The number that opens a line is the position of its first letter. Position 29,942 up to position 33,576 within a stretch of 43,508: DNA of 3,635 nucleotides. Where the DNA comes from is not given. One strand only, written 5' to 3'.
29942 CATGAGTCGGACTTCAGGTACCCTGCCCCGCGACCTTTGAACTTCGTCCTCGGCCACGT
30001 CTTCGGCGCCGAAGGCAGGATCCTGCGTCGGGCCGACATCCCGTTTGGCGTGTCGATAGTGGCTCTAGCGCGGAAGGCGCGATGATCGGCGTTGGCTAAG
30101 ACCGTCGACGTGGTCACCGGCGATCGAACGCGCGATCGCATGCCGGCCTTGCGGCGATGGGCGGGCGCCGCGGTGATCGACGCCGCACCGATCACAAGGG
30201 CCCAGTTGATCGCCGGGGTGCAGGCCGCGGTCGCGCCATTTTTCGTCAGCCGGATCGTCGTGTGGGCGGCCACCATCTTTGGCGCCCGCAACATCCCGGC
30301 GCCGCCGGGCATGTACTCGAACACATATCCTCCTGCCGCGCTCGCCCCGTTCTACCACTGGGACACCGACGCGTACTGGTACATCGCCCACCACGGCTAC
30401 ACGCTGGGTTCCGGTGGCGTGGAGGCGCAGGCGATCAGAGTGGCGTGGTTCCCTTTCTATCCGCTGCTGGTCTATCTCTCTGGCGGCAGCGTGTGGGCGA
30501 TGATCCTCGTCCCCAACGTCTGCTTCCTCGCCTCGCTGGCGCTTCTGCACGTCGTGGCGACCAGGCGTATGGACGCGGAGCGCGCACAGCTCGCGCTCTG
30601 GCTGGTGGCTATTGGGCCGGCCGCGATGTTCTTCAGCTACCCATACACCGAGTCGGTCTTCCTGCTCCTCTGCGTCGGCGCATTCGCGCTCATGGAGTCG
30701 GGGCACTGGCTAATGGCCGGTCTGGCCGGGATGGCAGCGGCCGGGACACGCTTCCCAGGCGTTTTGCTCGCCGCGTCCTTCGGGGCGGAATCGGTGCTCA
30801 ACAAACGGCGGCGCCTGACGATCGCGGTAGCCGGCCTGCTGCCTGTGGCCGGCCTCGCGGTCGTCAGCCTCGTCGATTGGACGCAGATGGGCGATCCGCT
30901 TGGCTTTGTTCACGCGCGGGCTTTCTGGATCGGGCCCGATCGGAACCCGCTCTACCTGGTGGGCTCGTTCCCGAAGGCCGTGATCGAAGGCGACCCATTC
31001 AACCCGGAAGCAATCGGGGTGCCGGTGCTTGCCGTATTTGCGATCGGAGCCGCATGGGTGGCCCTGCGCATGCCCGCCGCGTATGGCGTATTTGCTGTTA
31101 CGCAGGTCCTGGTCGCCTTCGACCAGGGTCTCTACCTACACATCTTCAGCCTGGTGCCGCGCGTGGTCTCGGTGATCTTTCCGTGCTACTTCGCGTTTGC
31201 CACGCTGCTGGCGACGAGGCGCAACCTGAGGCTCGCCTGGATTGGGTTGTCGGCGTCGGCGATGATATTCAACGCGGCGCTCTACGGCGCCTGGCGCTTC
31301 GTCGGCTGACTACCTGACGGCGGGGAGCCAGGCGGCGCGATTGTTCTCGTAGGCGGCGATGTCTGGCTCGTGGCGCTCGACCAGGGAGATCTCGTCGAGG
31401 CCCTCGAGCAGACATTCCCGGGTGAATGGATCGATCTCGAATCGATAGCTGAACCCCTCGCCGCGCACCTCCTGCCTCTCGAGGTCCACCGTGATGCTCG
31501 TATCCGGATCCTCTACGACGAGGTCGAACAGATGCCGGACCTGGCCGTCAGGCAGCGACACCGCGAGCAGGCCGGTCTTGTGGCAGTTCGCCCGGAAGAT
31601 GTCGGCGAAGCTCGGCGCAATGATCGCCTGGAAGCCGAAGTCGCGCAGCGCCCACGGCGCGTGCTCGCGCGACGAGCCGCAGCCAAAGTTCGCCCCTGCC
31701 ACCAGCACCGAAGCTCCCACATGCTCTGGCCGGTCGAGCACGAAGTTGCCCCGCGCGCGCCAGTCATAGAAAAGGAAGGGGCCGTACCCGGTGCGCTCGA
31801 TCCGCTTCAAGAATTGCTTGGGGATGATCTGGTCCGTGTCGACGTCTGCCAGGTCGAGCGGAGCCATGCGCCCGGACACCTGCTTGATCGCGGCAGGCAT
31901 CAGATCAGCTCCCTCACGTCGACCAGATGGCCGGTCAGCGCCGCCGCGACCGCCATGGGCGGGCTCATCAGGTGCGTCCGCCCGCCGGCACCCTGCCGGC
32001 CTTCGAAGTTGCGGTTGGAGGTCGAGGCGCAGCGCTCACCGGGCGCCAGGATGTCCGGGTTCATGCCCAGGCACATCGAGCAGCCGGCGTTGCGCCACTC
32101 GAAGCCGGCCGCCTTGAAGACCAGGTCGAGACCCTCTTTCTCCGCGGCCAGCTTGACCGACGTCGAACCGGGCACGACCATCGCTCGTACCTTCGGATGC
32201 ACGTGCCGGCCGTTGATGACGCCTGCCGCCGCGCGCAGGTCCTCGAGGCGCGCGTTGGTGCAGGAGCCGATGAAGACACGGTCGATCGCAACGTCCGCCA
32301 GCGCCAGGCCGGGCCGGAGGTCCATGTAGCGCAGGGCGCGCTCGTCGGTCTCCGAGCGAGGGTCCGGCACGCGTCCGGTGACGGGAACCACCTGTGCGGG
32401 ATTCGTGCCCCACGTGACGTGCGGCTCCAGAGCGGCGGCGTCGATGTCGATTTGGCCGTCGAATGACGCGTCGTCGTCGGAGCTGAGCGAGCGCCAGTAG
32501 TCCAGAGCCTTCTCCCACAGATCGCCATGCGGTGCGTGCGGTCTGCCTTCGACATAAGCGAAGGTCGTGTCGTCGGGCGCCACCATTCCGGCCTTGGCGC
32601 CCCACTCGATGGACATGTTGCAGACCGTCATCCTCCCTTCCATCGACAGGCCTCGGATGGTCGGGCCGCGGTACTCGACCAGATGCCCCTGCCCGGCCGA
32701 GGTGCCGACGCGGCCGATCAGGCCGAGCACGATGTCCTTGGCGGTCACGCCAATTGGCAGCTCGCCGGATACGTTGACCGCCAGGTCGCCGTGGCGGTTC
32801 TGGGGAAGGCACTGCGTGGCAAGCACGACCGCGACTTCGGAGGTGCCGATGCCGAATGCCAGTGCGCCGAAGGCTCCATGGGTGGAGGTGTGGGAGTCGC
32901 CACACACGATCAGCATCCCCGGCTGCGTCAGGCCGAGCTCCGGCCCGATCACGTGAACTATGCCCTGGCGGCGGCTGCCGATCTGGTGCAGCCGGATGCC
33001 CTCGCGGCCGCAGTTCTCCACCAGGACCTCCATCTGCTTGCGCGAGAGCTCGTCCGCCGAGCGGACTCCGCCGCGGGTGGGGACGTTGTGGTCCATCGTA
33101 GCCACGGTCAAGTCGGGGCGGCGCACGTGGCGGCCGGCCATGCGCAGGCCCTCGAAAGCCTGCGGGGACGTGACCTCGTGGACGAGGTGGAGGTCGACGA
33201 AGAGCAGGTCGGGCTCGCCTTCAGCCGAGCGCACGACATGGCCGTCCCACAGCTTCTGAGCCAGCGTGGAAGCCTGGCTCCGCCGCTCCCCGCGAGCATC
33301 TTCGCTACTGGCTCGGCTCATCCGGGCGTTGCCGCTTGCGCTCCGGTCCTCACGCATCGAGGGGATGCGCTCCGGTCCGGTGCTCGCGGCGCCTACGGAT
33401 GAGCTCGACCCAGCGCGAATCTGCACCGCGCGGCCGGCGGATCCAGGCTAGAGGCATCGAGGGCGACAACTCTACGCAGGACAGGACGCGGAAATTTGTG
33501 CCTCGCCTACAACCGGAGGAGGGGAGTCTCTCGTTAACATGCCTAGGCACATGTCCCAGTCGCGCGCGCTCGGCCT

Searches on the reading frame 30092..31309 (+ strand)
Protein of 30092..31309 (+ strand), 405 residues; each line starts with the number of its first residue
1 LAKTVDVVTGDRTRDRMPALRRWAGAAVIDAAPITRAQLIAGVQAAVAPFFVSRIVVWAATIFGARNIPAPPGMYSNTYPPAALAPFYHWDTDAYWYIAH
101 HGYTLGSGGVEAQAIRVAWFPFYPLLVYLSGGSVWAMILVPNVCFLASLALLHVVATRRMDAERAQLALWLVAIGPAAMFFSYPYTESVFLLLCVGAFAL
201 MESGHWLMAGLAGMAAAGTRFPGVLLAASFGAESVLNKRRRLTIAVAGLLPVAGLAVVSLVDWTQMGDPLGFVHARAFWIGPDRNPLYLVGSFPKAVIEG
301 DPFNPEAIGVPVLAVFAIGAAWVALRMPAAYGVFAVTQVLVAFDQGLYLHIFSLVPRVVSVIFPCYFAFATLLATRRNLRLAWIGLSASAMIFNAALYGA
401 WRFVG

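Call 12: search_protein_families(library=pfam, proteins=[window:30092-31309:+], max_evalue=0.001)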
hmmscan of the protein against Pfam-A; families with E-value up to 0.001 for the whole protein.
window:30092-31309:+ (405 aa): 0 families

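Call 54: search_protein_families(library=pfam, proteins=[window:30092-31309:+], max_evalue=0.1)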
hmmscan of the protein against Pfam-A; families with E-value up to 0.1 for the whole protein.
window:30092-31309:+ (405 aa): 1 family
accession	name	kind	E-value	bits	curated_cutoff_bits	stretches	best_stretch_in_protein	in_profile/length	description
PF04188.19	Mannosyl_trans2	-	0.0052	16.6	22.4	1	87-206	58-185/443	Mannosyltransferase (PIG-V)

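Call 70: search_protein_families(library=ncbifam, proteins=[window:30092-31309:+], max_evalue=0.01)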
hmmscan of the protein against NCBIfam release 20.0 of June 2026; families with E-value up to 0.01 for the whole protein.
window:30092-31309:+ (405 aa): 1 family
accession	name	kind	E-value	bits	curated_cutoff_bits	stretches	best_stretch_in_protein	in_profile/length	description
NF046093.1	AZOBR_p60025_fam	subfamily_domain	2.5e-08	33.4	150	1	89-252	61-231/232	AZOBR_p60025 family cell surface glycopolymer formation protein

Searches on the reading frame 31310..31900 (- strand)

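Call 12: search_protein_families(library=pfam, proteins=[window:31310-31900:-], max_evalue=0.001)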
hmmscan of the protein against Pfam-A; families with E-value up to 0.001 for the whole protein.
window:31310-31900:- (196 aa): 1 family
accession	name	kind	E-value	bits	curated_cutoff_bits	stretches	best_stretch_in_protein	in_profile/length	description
PF00694.25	Aconitase_C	-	3.4e-29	102.3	22.8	1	5-118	4-130/131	Aconitase C-terminal domain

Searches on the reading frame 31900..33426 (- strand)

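Call 54: search_protein_families(library=pfam, proteins=[window:31900-33426:-], max_evalue=0.1)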
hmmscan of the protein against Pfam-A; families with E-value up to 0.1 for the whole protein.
window:31900-33426:- (508 aa): 2 families
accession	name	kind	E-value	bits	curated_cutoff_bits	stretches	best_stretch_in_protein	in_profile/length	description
PF00330.25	Aconitase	-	7.7e-170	566.3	28.7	1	57-499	1-463/463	Aconitase family (aconitate hydratase)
PF04412.18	AcnX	-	0.042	13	31.5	0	380-457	290-362/400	Aconitase X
